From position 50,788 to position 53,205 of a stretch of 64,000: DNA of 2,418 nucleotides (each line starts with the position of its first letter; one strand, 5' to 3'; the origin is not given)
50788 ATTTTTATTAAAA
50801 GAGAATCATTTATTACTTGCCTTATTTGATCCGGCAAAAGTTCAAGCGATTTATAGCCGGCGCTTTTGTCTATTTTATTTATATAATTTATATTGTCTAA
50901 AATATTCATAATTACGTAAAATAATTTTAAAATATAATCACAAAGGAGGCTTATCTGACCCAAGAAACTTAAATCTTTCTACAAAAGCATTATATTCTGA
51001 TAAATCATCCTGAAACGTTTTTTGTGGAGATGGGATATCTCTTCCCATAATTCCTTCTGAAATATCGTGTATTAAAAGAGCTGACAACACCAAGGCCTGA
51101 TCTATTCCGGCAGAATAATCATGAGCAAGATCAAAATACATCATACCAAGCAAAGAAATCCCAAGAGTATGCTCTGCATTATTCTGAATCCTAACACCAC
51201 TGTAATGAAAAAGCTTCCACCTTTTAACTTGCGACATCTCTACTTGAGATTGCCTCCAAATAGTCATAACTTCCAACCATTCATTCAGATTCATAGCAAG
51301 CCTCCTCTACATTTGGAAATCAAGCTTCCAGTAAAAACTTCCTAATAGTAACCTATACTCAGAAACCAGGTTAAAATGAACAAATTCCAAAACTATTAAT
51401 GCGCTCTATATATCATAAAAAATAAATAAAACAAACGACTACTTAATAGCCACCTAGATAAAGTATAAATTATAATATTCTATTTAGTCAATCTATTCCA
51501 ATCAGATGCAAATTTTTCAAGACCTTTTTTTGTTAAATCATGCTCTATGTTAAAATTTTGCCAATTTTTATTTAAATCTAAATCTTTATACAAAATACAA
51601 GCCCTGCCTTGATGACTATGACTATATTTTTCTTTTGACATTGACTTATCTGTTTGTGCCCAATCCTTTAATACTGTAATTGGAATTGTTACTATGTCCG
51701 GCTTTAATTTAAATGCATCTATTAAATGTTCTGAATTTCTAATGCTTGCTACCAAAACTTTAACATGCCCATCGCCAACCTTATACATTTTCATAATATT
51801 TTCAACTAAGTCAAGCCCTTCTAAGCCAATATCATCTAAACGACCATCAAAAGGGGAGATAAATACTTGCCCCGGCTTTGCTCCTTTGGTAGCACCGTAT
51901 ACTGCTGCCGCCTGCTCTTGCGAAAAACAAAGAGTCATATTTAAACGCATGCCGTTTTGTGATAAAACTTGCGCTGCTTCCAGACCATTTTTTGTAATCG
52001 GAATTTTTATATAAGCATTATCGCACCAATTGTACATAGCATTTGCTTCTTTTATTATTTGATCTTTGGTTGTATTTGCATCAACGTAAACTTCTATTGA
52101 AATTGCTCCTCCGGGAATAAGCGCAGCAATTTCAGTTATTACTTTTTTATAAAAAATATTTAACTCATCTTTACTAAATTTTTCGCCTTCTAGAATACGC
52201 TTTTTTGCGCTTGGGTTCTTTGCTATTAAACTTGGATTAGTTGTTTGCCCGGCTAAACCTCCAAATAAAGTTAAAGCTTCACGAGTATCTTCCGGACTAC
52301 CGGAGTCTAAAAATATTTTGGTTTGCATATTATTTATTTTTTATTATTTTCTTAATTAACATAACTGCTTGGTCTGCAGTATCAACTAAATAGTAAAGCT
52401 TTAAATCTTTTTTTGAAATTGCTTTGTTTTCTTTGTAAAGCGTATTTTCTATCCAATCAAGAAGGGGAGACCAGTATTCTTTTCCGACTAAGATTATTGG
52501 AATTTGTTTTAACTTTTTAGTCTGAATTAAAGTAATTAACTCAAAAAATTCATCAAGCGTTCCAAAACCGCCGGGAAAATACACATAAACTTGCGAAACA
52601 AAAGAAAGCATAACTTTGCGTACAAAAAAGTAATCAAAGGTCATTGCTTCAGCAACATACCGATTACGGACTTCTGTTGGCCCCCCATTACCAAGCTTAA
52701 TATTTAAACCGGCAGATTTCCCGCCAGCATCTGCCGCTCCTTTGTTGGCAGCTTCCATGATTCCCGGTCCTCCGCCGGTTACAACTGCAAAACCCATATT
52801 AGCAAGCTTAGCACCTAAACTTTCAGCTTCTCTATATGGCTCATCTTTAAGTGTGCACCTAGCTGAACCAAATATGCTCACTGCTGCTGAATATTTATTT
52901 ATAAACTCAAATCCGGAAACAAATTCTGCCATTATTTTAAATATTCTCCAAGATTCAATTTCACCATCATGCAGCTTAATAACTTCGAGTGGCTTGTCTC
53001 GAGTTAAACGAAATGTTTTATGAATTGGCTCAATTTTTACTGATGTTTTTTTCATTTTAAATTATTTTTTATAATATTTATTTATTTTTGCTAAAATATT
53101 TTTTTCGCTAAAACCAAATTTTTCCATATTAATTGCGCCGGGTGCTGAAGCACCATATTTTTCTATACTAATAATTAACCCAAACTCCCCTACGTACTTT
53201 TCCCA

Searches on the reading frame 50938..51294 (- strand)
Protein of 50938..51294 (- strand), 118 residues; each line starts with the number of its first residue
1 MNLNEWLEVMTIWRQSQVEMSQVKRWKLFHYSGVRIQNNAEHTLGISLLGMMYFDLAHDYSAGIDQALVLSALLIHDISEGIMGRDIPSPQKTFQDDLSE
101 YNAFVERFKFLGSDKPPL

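Call 3: search_protein_families(library=pfam, proteins=[window:50938-51294:-], max_evalue=0.1)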
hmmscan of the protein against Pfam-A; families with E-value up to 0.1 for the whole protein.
window:50938-51294:- (118 aa): 3 families
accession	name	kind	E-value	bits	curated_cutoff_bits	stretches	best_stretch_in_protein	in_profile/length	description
PF12917.13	YfbR-like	-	1.7e-08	34.8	25.9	1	19-107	8-94/182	5'-deoxynucleotidase YfbR-like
PF13023.12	HD_3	-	8.9e-07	29.4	22.5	1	23-96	7-75/165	HD domain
PF01966.28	HD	-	0.097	13.4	22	0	40-88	2-46/116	HD domain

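Call 4: search_protein_families(library=ncbifam, proteins=[window:50938-51294:-], max_evalue=0.1)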
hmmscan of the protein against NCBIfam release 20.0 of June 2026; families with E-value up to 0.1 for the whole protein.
window:50938-51294:- (118 aa): 0 families

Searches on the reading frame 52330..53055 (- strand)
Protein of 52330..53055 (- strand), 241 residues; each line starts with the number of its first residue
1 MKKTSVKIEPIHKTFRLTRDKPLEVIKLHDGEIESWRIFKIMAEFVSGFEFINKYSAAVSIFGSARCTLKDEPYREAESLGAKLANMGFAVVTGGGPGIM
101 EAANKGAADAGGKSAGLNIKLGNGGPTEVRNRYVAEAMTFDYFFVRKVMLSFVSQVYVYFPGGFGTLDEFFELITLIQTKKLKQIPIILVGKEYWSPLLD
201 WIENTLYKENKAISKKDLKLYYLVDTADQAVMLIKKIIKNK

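Call 3: search_protein_families(library=pfam, proteins=[window:52330-53055:-], max_evalue=0.1)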
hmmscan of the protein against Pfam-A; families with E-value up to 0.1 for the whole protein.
window:52330-53055:- (241 aa): 3 families
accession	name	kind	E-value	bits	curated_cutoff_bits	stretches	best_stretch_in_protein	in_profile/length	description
PF03641.19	Lysine_decarbox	-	3.9e-30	105.2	27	1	100-231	1-128/131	Possible lysine decarboxylase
PF18306.6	LDcluster4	-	1e-14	54.9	26.3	1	58-180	3-118/151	SLOG cluster4 family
PF02481.21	DNA_processg_A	-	0.0017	18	29.6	1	46-116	33-102/212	DNA recombination-mediator protein A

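Call 4: search_protein_families(library=ncbifam, proteins=[window:52330-53055:-], max_evalue=0.1)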
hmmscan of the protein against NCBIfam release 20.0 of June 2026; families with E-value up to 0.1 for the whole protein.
window:52330-53055:- (241 aa): 6 families
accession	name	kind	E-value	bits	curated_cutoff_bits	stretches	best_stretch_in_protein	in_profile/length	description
TIGR00730.1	TIGR00730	subfamily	2.5e-41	141.4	96.35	1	58-235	2-176/178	TIGR00730 family Rossman fold protein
TIGR00725.1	TIGR00725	hypoth_equivalog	6.8e-12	45.1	106.9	1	58-174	3-112/159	TIGR00725 family protein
NF058542.1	CtkRMPhLog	equivalog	1.4e-11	44.6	300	1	70-232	14-173/177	cytokinin riboside 5'-monophosphate phosphoribohydrolase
NF038390.1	Nsidase_PpnN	equivalog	8.2e-10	38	450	1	69-210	156-308/450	nucleotide 5'-monophosphate nucleosidase PpnN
TIGR00732.1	dprA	equivalog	0.016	14.4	191.15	1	57-114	45-100/220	DNA-processing protein DprA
NF038265.1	phos_prot_SiaC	equivalog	0.032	14.2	150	1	193-234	36-76/122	biofilm regulation phosphoprotein SiaC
